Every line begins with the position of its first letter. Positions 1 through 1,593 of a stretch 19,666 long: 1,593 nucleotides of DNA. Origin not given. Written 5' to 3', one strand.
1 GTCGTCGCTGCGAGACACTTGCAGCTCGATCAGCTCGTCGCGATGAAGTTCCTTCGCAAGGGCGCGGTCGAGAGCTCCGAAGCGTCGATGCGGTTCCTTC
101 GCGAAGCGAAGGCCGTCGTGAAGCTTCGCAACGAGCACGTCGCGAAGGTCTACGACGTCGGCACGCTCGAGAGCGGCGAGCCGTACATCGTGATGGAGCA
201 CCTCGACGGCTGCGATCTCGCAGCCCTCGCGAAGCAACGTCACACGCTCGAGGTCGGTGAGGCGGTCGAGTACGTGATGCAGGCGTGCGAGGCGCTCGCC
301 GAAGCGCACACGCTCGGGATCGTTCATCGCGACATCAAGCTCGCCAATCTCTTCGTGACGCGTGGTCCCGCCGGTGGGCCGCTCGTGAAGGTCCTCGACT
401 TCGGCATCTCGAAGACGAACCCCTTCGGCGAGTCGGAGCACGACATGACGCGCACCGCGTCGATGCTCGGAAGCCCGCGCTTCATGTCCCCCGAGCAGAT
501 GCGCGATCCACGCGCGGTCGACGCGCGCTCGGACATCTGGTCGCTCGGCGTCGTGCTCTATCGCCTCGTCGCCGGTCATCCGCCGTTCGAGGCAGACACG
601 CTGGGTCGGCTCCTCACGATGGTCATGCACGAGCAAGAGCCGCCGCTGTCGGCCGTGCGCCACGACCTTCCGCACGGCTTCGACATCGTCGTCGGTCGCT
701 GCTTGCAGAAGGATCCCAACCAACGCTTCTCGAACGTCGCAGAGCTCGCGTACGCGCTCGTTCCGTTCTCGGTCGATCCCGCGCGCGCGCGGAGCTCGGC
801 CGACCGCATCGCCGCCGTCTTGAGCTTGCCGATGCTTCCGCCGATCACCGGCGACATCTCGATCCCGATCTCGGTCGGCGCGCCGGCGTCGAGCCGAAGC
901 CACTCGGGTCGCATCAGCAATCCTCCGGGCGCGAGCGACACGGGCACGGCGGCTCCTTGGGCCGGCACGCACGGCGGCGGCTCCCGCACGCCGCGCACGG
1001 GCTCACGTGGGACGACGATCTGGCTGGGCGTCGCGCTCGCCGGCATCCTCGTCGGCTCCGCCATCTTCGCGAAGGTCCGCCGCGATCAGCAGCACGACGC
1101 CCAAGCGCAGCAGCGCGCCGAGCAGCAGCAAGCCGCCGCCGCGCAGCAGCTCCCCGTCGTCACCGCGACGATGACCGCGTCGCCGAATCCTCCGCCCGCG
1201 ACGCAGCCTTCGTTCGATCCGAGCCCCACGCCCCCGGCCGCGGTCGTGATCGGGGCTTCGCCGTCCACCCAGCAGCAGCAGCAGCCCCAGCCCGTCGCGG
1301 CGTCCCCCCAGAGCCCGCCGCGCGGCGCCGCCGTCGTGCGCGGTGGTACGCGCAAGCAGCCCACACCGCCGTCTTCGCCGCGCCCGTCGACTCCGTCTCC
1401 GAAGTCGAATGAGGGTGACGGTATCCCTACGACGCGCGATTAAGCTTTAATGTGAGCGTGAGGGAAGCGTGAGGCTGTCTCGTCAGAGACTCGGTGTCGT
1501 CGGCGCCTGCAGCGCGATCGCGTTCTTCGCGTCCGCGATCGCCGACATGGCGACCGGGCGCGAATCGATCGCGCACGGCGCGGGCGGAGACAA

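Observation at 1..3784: Candidate envelope-sensing module: active Ser/Thr kinase with unstructured periplasmic tail, a PEGA/TPR membrane protein, and a seven-blade RCC1 lipoprotein, tightly coupled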

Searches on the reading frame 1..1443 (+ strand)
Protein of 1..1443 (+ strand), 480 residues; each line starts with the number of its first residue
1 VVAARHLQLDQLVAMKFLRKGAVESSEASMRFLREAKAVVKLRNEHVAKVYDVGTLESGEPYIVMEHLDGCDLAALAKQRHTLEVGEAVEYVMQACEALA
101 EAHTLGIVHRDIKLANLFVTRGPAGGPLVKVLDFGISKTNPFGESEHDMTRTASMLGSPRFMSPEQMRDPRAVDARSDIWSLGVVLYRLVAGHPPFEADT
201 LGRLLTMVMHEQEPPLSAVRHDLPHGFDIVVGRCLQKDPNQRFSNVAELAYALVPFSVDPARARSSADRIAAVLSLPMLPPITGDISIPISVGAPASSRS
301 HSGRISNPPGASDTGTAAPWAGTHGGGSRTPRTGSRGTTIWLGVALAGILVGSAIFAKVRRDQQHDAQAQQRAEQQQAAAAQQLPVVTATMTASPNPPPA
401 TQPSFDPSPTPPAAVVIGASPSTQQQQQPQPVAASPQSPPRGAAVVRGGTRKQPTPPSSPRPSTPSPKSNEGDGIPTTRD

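Call 7: search_protein_families(library=pfam, proteins=[window:1-1443:+], max_evalue=0.1)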
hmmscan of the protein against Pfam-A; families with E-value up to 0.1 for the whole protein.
window:1-1443:+ (480 aa): 5 families
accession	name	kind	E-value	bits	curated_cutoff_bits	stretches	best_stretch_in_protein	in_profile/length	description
PF00069.31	Pkinase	-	3.3e-40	138.6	31.7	1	1-244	15-253/263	Protein kinase domain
PF07714.23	PK_Tyr_Ser-Thr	-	6.3e-30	104.8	23.1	1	10-243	28-249/258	Protein tyrosine and serine/threonine kinase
PF01636.29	APH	-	1.8e-06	28.4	23.2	1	78-139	136-199/239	Phosphotransferase enzyme family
PF06293.20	Kdo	-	0.00026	20.9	21.3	1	29-138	55-170/207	Lipopolysaccharide kinase (Kdo/WaaP) family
PF04189.18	Gcd10p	-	0.038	13.6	27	1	34-98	177-226/295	Gcd10p family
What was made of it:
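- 1..1443 (+): Hanks-type Ser/Thr kinase gene, 5' end cut by the window edge (about 35 codons missing). Pkinase E=3e-40 (call 7).
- On Hanks-type Ser/Thr protein kinase (Pfam PF00069): 138.6 bits against a cut-off of 31.7, E=3e-40 (call 7).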

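Call 8: search_protein_families(library=ncbifam, proteins=[window:1-1443:+], max_evalue=0.1)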
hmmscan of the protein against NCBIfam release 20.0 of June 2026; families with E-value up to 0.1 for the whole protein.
window:1-1443:+ (480 aa): 17 families
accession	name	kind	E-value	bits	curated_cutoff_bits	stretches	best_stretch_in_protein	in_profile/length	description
NF033483.0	PknB_PASTA_kin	equivalog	3.3e-70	237.7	450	1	2-269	24-281/563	Stk1 family PASTA domain-containing Ser/Thr kinase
NF052427.1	StpK7MSMEG_1200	equivalog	9.2e-39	133.4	900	1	7-270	29-282/601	serine/threonine protein kinase StpK7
TIGR03903.1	TOMM_kin_cyc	equivalog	1.5e-35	122.4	705.75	1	11-249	4-240/1267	TOMM system kinase/cyclase fusion protein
NF047741.1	antiphage_MADS6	equivalog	2.3e-34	118.9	460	2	76-253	289-457/612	methylation-associated defense system protein kinase MAD6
NF053615.1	SerThrKinAfsKStmc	equivalog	9.7e-22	77.4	1300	1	13-256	40-267/809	protein serine/threonine kinase AfsK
NF009651.0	PRK13184.1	equivalog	5.2e-20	71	839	1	12-254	29-288/932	serine/threonine-protein kinase PknD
NF033442.0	BREX_PglW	equivalog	3.5e-18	64.8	990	1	28-253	253-483/1391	BREX system serine/threonine kinase PglW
NF038150.1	lanthi_synth_IV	equivalog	2.8e-15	55.7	650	1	31-263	238-463/851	class IV lanthionine synthetase LanL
TIGR03724.2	arch_bud32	equivalog_domain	1.1e-08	34.8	125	1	28-140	36-134/193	KEOPS complex kinase/ATPase Bud32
NF043056.1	T4SS_LegK1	equivalog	1.2e-08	34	550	1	55-187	148-281/516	Dot/Icm T4SS effector kinase LegK1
NF038151.1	lanthi_synth_III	equivalog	8.5e-07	27.7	575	1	25-190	263-423/833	class III lanthionine synthetase LanKC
NF011463.0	PRK14879.1-4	equivalog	7.1e-06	25.6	188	1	22-138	55-161/237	Kae1-associated kinase Bud32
NF007174.0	PRK09605.1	equivalog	8.5e-06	24.5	447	1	21-141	372-477/535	bifunctional N(6)-L-threonylcarbamoyladenine synthase/serine/threonine protein kinase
NF011464.0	PRK14879.1-7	equivalog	0.00046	20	246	1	30-138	51-150/221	Kae1-associated kinase Bud32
NF058632.1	SerThrKinPrkT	equivalog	0.0074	15.3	280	1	57-124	91-155/322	serine/threonine protein kinase PrkT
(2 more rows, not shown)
